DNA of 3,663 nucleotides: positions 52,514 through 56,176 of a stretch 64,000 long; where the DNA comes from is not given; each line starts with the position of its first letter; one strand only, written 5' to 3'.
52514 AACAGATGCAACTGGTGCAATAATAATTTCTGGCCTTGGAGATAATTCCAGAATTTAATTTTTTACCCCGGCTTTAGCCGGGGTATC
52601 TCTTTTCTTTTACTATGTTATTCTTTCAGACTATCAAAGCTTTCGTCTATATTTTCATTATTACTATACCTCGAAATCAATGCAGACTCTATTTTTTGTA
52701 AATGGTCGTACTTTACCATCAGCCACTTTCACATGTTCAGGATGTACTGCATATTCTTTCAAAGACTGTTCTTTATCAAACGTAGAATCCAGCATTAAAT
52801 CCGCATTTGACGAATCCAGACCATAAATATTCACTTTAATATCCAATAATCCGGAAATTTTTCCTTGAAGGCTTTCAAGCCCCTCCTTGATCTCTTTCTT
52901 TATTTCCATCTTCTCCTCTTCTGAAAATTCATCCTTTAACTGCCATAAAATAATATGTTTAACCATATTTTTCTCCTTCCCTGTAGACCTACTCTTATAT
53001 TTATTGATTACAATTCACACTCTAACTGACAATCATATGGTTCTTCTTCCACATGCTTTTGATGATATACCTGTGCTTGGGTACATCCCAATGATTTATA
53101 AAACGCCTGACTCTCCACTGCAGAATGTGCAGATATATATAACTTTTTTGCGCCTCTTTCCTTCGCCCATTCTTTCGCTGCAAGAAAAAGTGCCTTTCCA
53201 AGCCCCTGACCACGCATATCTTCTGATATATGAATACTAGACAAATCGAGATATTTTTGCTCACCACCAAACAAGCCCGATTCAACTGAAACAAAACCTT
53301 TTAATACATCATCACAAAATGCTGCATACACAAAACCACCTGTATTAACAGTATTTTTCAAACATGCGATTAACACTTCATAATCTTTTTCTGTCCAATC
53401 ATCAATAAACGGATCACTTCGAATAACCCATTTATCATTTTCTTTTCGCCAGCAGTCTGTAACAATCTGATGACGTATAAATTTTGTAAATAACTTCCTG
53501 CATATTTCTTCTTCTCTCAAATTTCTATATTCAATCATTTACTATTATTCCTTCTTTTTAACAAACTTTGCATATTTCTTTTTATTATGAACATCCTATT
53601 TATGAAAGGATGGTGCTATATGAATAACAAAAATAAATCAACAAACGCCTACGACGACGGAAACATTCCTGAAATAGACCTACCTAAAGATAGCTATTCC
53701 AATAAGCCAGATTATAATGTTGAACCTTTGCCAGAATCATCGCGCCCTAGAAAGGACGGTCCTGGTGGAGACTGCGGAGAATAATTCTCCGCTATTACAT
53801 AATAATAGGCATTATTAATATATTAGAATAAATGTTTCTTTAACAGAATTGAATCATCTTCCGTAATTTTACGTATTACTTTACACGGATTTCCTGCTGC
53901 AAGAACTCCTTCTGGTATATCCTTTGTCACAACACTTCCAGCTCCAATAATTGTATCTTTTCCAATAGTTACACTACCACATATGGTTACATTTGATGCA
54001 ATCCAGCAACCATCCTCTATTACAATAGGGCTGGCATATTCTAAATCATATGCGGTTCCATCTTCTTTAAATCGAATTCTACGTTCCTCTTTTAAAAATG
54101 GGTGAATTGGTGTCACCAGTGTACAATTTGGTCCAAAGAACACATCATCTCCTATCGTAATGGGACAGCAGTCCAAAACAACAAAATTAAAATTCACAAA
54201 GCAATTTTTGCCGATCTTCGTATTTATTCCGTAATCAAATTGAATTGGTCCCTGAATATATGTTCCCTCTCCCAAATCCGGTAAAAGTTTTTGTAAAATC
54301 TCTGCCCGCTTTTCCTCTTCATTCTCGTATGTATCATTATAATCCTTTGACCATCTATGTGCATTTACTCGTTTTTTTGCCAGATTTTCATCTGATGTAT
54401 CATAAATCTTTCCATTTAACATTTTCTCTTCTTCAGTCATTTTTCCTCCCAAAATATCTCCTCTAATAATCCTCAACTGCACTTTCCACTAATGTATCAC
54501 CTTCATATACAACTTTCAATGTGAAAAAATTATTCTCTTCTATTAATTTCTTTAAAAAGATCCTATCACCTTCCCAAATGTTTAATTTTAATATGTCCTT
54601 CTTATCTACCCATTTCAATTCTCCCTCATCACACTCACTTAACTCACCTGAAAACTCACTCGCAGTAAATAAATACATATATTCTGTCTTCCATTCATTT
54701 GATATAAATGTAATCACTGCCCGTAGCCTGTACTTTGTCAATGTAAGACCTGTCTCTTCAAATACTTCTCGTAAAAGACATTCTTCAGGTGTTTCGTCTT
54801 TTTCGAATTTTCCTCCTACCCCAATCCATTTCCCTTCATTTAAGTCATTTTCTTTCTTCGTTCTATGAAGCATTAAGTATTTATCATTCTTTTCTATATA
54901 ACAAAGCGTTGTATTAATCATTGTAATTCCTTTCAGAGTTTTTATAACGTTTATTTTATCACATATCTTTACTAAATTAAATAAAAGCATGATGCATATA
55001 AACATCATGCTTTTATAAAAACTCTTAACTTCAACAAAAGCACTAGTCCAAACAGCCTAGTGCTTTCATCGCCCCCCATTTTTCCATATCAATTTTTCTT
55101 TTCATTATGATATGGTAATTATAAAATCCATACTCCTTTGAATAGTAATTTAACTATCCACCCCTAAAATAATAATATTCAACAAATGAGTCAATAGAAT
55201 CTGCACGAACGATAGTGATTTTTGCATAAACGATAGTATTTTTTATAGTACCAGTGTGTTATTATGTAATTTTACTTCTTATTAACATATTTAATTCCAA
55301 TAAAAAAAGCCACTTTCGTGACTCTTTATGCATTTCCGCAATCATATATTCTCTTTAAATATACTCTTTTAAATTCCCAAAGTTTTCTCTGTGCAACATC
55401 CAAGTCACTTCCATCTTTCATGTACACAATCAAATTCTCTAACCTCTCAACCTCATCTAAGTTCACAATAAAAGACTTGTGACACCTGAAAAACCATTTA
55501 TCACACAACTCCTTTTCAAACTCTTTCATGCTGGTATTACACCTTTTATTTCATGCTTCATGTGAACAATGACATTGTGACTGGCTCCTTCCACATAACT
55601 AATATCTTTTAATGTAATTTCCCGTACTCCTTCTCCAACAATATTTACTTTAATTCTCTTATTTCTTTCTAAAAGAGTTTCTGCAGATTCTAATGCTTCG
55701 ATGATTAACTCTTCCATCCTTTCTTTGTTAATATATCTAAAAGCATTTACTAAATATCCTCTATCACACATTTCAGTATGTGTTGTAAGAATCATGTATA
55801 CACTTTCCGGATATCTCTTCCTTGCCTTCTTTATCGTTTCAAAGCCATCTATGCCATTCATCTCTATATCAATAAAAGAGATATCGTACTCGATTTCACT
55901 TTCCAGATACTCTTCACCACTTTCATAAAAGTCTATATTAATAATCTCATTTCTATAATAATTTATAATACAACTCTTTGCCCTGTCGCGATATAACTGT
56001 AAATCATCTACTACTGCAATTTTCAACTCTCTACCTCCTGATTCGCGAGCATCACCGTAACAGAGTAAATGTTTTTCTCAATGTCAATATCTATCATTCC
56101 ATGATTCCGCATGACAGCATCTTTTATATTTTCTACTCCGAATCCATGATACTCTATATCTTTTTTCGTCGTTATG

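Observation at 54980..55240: The second LytTR-box promoter drives a short ORF-poor transcript ending in two tandem terminators: candidate RNAIII-like effector RNA or micropeptide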

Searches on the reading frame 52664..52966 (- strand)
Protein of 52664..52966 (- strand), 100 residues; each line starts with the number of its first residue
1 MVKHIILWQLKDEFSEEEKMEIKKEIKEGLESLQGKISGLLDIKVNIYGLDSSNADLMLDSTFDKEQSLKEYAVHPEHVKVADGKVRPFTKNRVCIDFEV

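Call 9: search_protein_families(library=pfam, proteins=[window:52664-52966:-])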
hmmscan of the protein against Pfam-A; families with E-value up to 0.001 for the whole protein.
window:52664-52966:- (100 aa): 1 family
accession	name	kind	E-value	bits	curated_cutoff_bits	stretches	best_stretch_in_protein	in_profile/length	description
PF07876.18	Dabb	-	3.8e-20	72.8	25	1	2-100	1-96/96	Stress responsive A/B Barrel Domain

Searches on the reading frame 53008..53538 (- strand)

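Call 9: search_protein_families(library=pfam, proteins=[window:53008-53538:-])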
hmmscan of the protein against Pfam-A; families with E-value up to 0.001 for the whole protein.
window:53008-53538:- (176 aa): 5 families
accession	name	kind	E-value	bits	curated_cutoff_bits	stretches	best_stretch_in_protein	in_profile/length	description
PF00583.31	Acetyltransf_1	-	4e-14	53.3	20.7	1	39-151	7-115/116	Acetyltransferase (GNAT) family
PF13673.13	Acetyltransf_10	-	6.5e-10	39.5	23.6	1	60-154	22-109/128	Acetyltransferase (GNAT) domain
PF13508.13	Acetyltransf_7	-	1.3e-08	35.6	27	1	70-151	5-81/84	Acetyltransferase (GNAT) domain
PF24553.2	Rv0428c_C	-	5.2e-06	26.7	27.2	1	92-154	155-217/224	Probable histone acetyltransferase Rv0428c C-terminal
PF14542.12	Acetyltransf_CG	-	0.00044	20.8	30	0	95-131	23-59/80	GCN5-related N-acetyl-transferase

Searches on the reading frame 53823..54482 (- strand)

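Call 9: search_protein_families(library=pfam, proteins=[window:53823-54482:-])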
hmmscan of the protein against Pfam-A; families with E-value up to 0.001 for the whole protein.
window:53823-54482:- (219 aa): 4 families
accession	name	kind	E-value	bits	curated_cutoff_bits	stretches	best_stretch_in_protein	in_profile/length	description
PF00132.30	Hexapep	-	7.7e-15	54.3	27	1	153-187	2-36/36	Bacterial transferase hexapeptide (six repeats)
PF12464.13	Mac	-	8.2e-15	55.2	22.1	1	20-71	1-53/53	Maltose acetyltransferase hexapeptide capping motif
PF14602.12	Hexapep_2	-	3.6e-11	43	27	1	152-187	1-34/34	Hexapeptide repeat of succinyl-transferase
PF25084.1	LbH_EIF2B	-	0.0007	20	54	0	154-188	63-96/105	EIF2B subunit epsilon LbH domain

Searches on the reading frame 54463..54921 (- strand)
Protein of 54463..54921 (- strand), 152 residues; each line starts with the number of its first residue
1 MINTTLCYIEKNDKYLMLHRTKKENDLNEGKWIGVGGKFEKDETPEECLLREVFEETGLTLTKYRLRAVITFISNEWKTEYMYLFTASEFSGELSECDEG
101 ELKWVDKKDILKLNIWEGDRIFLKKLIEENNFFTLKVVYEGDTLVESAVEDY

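Call 9: search_protein_families(library=pfam, proteins=[window:54463-54921:-])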
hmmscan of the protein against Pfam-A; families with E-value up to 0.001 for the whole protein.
window:54463-54921:- (152 aa): 2 families
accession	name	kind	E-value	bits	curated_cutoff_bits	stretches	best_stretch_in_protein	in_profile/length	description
PF00293.34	NUDIX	-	3.6e-19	69.5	21.1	1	7-125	8-133/134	NUDIX domain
PF14815.12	NUDIX_4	-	2.7e-06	27.6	35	1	7-124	3-112/113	NUDIX domain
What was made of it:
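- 54463..54921 (-): NUDIX hydrolase gene, the downstream neighbour. It is not part of the module. Pfam (call 9).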

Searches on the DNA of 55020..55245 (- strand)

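Call 42: build_rna_model(alignment_id=A2)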
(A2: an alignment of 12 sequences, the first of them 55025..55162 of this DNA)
Model R1 built from alignment A2 (12 sequences, 157 columns); structure: RNAalifold consensus.
model positions 139; base pairs 20; branch points 1; effective number of sequences 2.57; information 0.59 bits per position. Calibrated on 0.2 Mb of random sequence (short: E-values are rough).
structure used (alignment columns):
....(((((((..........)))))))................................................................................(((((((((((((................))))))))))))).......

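Call 43: search_with_rna_model(model_id=R1, sources=[window, L001, L003, L004, L006, L008, L009, L010, L012, L013, L015, L016, L017, L018, L025, L026, L027, L028, L029, L030], max_evalue=1)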
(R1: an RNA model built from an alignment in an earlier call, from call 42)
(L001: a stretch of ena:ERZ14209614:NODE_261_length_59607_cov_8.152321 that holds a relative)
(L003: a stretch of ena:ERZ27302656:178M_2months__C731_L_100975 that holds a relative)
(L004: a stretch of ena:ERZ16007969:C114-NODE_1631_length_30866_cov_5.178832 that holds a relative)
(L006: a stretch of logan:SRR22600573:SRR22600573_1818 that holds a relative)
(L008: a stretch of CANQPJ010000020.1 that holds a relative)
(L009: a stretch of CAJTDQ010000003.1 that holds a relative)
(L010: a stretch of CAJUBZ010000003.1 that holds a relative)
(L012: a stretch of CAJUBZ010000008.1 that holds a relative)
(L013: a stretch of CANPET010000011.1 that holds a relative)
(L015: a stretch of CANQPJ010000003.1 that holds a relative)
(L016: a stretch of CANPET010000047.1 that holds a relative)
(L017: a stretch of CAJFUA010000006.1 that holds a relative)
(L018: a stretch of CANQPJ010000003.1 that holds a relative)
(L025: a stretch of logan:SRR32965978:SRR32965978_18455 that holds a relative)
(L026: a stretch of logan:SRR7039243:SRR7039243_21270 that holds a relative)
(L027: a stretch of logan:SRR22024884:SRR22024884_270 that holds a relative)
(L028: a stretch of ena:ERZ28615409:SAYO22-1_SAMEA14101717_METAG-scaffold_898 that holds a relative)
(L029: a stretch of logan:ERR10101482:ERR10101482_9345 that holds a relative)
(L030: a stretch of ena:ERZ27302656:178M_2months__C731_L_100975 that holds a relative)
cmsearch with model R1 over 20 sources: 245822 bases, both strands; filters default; matches with E-value up to 1: 21.
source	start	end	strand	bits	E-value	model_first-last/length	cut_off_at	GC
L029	6161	6298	+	136.9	8.4e-23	1-139/139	no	0.33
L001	7162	7298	+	134.2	2.7e-22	1-139/139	no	0.33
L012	4488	4624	-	133.5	3.7e-22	1-139/139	no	0.31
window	55025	55162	-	133.2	4.3e-22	1-139/139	no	0.33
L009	5531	5667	+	131.8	7.6e-22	1-139/139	no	0.32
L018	1271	1420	-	120.8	8.8e-20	1-139/139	no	0.38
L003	7165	7301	+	119.7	1.4e-19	1-139/139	no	0.34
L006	7090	7226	+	119.7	1.4e-19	1-139/139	no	0.34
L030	12165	12301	+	119.7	1.4e-19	1-139/139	no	0.34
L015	6398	6547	-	119.7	1.4e-19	1-139/139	no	0.32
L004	7181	7328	+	116.1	6.7e-19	1-139/139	no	0.39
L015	5570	5718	-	111.1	5.9e-18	1-139/139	no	0.29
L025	7164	7299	+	109.4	1.2e-17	1-139/139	no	0.37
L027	7161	7296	+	109.4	1.2e-17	1-139/139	no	0.37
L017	2677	2790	+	94.3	8.2e-15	1-139/139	no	0.45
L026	6387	6500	+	94.3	8.2e-15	1-139/139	no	0.45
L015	6324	6452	+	26.3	0.044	1-139/139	no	0.28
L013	5796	5946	+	24.4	0.1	1-139/139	no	0.3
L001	7252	7341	-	24.1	0.12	27-132/139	no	0.33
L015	5577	5617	+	19.8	0.73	93-132/139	no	0.41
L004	7287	7316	-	19.2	0.96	98-127/139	no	0.5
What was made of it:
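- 55025..55162 (-): Conserved RNA module of about 135 nt, made of P1, a linker, P2 and the P3 terminator. Covariance model R1 scores this stretch at 133 bits, and it is the only copy in the window (calls 42, 43).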

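Call 51: search_with_rna_model(model_id=R1, sources=[L031, L032, L033], max_evalue=1, show_alignments=1)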
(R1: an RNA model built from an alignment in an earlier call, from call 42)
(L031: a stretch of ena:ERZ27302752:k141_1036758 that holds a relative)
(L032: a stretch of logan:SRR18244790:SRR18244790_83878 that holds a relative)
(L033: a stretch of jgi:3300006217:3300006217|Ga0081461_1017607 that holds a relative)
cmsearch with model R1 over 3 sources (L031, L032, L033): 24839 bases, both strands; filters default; matches with E-value up to 1: 4.
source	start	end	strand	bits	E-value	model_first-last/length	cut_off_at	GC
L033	4998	5133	+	101.8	3.3e-17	1-139/139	no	0.32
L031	3592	3716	+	24.1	0.012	1-139/139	no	0.34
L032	3592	3716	+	24.1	0.012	1-139/139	no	0.34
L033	2231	2387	+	14.2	0.83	1-139/139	no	0.32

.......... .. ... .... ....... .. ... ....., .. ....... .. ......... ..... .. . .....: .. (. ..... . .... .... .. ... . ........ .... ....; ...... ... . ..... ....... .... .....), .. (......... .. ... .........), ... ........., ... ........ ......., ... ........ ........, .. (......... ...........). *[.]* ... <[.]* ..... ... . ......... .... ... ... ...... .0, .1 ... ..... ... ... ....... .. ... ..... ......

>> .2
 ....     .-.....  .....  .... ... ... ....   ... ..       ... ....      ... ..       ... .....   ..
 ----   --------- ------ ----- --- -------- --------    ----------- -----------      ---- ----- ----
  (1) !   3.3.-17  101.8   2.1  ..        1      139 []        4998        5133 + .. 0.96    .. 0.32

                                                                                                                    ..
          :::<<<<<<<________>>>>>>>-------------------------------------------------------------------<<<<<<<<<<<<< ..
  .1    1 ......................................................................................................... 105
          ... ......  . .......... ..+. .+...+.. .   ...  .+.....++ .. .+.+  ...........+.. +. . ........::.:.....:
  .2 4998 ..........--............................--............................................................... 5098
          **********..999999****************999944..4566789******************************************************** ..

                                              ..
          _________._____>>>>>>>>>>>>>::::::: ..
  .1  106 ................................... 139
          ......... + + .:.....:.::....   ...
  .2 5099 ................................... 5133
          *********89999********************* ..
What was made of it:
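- Tried and rejected: It found only the copies already known (calls 43, 51).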

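Call 54: search_with_rna_model(model_id=R1, sources=[window, L001, L009, L012, L003, L004, L015, L017, L018, L024, L025, L029, L033], max_evalue=0.000001, make_alignment=true)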
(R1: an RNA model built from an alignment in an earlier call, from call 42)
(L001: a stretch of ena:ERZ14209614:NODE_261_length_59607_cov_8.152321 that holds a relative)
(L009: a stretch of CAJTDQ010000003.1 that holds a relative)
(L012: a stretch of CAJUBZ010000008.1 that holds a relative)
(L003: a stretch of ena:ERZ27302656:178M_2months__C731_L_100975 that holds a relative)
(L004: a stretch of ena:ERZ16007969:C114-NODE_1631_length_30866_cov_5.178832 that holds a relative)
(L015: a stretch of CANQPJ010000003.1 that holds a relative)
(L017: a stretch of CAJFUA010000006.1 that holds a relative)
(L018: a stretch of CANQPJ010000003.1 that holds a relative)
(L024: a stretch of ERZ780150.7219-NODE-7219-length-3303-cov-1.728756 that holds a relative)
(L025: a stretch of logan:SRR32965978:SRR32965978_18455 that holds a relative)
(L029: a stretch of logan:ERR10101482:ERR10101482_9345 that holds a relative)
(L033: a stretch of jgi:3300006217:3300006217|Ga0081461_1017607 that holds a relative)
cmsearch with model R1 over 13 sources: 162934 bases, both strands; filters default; matches with E-value up to 0.000001: 14.
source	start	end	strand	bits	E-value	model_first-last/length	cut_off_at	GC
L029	6161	6298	+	136.9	5.6e-23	1-139/139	no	0.33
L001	7162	7298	+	134.2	1.8e-22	1-139/139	no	0.33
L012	4488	4624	-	133.5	2.5e-22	1-139/139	no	0.31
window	55025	55162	-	133.2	2.8e-22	1-139/139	no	0.33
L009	5531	5667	+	131.8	5.1e-22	1-139/139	no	0.32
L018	1271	1420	-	120.8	5.8e-20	1-139/139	no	0.38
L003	7165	7301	+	119.7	9.3e-20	1-139/139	no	0.34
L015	6398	6547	-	119.7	9.5e-20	1-139/139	no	0.32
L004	7181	7328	+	116.1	4.5e-19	1-139/139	no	0.39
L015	5570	5718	-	111.1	3.9e-18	1-139/139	no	0.29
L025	7164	7299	+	109.4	7.9e-18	1-139/139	no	0.37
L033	4998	5133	+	101.8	2.2e-16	1-139/139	no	0.32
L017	2677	2790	+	94.3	5.4e-15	1-139/139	no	0.45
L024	1527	1640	+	91.9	1.5e-14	1-139/139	no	0.46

Alignment A5: 14 matches aligned to the model, 156 columns, each read 5' to 3' on its own strand. Consensus structure (alignment columns), stored with it:
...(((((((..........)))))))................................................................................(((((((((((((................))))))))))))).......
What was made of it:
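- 55025..55162 (-): Fourteen copies align (call 54).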

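Call 70: search_dna_similar(query=window:55020-55245:-, collection=plasmids, mode=distant, max_evalue=0.001, max_rows=5)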
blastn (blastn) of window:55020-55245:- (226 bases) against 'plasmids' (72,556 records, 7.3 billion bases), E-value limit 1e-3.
No match.

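Call 71: search_dna_similar(query=window:55020-55245:-, collection=phages, mode=distant, max_evalue=0.001, max_rows=5)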
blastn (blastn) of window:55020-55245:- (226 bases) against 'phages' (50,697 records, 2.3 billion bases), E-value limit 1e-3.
No match.
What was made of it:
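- Tried and rejected: Plasmid and phage collections gave no match (calls 70, 71).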

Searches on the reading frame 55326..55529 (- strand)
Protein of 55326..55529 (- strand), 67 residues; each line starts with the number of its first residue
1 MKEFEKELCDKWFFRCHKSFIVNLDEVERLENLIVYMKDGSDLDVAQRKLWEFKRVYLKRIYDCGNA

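Call 9: search_protein_families(library=pfam, proteins=[window:55326-55529:-])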
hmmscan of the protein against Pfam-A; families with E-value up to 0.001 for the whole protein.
window:55326-55529:- (67 aa): 1 family
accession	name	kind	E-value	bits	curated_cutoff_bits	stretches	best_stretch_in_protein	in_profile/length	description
PF04397.21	LytTR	-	2.9e-12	47.1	22.6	1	1-55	36-95/98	LytTr DNA-binding domain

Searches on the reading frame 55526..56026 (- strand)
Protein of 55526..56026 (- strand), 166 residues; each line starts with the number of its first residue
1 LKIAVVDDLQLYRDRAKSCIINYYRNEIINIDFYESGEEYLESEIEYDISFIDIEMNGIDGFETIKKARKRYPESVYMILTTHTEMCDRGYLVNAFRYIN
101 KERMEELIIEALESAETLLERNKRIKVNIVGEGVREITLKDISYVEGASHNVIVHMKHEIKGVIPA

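Call 9: search_protein_families(library=pfam, proteins=[window:55526-56026:-])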
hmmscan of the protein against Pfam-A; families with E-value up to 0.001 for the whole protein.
window:55526-56026:- (166 aa): 1 family
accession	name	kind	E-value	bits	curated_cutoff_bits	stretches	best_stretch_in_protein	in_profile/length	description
PF00072.30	Response_reg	-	1.6e-11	44.8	30.2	1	3-112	1-110/111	Response regulator receiver domain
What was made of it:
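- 55326..56026 (-): Response regulator (receiver plus LytTR domain), split into 166-aa and 67-aa ORFs by a 1-nt deletion near 55545. Pfam hits (call 9).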
